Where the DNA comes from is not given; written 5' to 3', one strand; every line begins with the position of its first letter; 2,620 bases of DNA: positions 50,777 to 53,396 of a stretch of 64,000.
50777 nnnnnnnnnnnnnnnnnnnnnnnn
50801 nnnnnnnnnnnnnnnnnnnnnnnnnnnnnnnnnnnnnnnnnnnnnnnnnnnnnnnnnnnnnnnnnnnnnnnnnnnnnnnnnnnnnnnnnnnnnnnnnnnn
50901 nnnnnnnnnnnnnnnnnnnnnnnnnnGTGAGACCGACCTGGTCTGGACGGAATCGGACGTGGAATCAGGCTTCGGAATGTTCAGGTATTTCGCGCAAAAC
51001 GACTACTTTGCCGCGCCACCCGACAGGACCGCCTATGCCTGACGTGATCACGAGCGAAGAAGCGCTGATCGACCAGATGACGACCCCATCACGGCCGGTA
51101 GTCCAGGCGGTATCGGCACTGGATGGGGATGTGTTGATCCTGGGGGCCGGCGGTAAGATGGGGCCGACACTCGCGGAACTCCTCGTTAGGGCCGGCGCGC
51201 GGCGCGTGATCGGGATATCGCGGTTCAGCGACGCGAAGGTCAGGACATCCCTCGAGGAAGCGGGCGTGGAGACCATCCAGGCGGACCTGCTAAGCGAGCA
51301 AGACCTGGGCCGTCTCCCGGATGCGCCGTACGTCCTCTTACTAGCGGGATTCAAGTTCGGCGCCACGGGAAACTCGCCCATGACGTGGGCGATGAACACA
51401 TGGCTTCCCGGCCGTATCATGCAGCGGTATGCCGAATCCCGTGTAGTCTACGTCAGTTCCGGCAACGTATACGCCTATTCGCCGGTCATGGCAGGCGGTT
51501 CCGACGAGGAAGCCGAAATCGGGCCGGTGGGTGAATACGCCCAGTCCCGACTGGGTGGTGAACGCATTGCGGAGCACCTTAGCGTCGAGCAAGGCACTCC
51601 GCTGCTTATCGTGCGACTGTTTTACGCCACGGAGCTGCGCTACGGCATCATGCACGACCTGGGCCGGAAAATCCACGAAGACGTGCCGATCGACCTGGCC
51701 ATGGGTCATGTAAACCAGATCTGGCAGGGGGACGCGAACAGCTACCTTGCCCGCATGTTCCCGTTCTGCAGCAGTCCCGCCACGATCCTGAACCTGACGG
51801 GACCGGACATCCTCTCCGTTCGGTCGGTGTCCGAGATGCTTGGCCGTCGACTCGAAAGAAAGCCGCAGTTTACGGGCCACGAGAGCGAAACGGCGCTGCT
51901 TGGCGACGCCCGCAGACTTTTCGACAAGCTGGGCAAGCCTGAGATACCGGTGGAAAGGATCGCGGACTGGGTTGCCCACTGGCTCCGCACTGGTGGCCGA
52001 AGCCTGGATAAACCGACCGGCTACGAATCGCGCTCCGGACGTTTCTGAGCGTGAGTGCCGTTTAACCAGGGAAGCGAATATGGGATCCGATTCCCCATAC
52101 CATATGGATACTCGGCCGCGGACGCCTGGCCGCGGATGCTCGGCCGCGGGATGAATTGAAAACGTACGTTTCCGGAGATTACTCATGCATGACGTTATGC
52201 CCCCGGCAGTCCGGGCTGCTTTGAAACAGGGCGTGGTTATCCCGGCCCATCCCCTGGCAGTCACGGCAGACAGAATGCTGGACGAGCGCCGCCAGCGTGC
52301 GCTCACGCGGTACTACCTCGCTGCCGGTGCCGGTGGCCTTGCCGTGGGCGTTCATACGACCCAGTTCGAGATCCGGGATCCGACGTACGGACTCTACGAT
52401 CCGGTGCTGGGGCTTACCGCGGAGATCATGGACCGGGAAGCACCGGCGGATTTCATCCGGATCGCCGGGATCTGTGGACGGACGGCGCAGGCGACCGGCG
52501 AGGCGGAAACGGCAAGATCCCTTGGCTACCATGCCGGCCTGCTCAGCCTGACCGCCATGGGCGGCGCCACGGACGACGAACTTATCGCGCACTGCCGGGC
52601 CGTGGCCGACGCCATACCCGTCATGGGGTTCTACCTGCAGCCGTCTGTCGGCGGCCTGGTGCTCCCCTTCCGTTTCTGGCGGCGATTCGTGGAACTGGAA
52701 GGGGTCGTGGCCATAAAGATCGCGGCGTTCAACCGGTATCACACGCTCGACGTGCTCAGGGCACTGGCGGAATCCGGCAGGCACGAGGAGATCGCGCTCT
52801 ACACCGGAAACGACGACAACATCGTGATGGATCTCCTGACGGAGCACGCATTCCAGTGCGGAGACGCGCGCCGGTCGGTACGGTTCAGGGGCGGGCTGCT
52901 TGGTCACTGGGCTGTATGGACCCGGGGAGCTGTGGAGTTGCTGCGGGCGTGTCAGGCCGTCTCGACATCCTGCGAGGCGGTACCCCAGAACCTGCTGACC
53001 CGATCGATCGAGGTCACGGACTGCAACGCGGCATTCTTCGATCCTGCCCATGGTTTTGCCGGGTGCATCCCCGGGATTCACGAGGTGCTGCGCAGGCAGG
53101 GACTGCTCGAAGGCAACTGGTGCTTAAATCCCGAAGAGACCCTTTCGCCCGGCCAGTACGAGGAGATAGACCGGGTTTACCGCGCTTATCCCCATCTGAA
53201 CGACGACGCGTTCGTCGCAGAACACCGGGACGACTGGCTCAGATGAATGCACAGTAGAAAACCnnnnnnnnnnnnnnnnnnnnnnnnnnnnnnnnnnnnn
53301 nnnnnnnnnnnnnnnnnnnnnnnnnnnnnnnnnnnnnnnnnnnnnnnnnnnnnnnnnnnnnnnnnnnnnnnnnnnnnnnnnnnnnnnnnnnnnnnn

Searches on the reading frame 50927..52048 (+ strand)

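Call 12: search_protein_families(library=pfam, proteins=[window:50927-52048:+])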
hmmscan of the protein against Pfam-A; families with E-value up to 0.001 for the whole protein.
window:50927-52048:+ (373 aa): 3 families
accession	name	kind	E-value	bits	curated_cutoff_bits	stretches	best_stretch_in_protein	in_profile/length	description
PF01370.27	Epimerase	-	7.7e-12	45.6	20.9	1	69-232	1-170/240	NAD dependent epimerase/dehydratase family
PF13460.12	NAD_binding_10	-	0.00058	20.2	27.2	1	73-188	1-108/184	NAD(P)H-binding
PF08659.16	KR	-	0.00077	19.9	22.6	0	67-125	1-66/180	KR domain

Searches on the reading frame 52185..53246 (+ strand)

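Call 12: search_protein_families(library=pfam, proteins=[window:52185-53246:+])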
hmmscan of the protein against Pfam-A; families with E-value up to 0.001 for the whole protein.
window:52185-53246:+ (353 aa): 1 family
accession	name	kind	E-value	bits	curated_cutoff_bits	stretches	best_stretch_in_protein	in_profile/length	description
PF00701.28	DHDPS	-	0.00011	21.5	22.1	1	28-215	15-192/289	Dihydrodipicolinate synthetase family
